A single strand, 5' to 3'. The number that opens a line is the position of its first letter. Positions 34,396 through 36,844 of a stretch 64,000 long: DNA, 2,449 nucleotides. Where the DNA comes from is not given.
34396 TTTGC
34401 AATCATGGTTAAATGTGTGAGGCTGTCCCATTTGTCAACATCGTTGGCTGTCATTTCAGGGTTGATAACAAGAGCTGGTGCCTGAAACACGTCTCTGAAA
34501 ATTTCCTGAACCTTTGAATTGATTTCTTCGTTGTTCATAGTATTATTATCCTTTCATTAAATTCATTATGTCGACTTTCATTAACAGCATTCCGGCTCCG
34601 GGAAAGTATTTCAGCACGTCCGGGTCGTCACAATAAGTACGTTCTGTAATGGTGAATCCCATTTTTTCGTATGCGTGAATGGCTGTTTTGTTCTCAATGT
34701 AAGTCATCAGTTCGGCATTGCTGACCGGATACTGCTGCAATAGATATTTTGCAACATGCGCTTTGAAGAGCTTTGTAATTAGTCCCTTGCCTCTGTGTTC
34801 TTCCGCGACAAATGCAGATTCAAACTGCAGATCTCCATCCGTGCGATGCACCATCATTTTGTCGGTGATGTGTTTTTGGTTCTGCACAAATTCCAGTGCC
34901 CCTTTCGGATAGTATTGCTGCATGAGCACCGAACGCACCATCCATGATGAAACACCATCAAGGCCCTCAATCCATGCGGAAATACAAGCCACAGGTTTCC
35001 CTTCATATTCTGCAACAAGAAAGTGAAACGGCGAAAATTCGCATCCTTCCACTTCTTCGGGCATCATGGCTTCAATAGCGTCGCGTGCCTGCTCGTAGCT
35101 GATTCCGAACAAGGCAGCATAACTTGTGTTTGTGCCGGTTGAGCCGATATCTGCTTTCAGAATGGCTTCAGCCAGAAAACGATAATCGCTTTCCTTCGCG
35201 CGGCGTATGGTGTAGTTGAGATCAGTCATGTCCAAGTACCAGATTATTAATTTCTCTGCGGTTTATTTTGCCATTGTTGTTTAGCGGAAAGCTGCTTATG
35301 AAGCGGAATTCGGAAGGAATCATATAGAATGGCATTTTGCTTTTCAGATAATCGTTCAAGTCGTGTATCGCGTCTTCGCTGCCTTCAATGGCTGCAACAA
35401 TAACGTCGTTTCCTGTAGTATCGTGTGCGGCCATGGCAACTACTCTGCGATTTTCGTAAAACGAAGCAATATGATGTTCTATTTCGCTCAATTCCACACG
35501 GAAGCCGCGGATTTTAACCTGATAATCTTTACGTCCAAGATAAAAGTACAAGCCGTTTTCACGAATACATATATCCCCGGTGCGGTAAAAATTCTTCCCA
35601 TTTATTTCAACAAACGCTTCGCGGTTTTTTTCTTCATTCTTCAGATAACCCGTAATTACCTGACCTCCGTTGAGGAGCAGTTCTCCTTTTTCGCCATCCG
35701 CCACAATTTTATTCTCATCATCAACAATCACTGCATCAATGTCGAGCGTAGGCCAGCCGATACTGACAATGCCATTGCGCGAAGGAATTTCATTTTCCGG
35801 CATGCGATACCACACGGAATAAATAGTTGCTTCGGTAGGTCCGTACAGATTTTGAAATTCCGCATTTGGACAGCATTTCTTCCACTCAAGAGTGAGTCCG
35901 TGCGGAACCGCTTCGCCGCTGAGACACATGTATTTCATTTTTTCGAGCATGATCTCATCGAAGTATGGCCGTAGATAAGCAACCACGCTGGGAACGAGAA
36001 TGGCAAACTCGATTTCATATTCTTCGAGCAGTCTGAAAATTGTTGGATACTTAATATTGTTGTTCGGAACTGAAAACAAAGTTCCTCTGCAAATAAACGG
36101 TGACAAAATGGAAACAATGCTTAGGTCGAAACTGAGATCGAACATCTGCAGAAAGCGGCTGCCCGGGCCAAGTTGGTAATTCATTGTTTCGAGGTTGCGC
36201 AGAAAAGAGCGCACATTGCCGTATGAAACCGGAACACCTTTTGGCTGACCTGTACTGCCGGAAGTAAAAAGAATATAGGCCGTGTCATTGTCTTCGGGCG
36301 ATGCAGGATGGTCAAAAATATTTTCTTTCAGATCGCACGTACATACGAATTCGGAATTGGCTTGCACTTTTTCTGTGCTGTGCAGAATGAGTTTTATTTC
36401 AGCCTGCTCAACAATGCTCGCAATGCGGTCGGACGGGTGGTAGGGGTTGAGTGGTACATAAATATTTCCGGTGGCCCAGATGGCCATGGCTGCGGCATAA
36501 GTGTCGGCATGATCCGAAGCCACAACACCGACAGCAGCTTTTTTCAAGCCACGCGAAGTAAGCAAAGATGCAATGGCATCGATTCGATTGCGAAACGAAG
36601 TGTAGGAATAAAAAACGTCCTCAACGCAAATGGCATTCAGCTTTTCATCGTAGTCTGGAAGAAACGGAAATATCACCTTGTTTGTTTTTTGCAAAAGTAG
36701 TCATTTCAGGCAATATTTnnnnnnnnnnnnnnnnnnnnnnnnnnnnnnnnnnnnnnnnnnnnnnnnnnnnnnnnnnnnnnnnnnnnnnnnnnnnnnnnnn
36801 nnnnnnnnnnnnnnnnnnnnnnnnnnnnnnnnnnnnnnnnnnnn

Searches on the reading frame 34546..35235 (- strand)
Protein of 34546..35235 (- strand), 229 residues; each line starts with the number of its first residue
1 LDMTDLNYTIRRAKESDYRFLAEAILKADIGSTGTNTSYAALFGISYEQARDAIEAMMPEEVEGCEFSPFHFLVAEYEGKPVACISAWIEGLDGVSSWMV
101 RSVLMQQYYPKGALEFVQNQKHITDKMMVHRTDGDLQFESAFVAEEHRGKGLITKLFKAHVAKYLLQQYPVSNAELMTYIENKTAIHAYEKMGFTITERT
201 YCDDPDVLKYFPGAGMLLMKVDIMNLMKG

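Call 56: search_protein_families(library=pfam, proteins=[window:34546-35235:-], max_evalue=0.00001)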
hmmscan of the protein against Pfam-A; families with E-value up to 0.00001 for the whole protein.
window:34546-35235:- (229 aa): 3 families
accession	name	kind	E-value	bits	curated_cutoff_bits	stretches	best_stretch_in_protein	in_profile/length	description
PF13508.13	Acetyltransf_7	-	1.4e-10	41.8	27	1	132-195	23-83/84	Acetyltransferase (GNAT) domain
PF00583.31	Acetyltransf_1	-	7.7e-10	39.5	20.7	1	65-194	25-116/116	Acetyltransferase (GNAT) family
PF13673.13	Acetyltransf_10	-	1.8e-06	28.4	23.6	0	137-202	53-115/128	Acetyltransferase (GNAT) domain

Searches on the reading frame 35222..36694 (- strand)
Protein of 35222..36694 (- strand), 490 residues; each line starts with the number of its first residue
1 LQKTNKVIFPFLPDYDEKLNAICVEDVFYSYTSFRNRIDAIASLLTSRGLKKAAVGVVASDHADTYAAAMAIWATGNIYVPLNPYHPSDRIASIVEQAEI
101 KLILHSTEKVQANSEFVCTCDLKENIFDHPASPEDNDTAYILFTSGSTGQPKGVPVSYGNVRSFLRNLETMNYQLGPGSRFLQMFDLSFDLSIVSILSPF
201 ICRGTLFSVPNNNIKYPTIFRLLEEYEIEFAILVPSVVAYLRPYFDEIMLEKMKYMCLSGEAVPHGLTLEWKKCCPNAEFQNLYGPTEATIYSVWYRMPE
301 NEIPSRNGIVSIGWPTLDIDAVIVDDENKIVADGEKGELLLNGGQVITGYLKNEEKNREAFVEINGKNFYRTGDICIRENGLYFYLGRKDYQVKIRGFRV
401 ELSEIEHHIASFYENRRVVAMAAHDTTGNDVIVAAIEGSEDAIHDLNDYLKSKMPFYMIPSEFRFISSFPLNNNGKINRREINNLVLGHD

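Call 56: search_protein_families(library=pfam, proteins=[window:35222-36694:-], max_evalue=0.00001)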
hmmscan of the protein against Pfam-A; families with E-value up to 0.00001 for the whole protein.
window:35222-36694:- (490 aa): 1 family
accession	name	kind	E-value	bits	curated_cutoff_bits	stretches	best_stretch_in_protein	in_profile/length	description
PF00501.34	AMP-binding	-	7e-63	213.1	29.9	1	24-351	16-384/384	AMP-binding enzyme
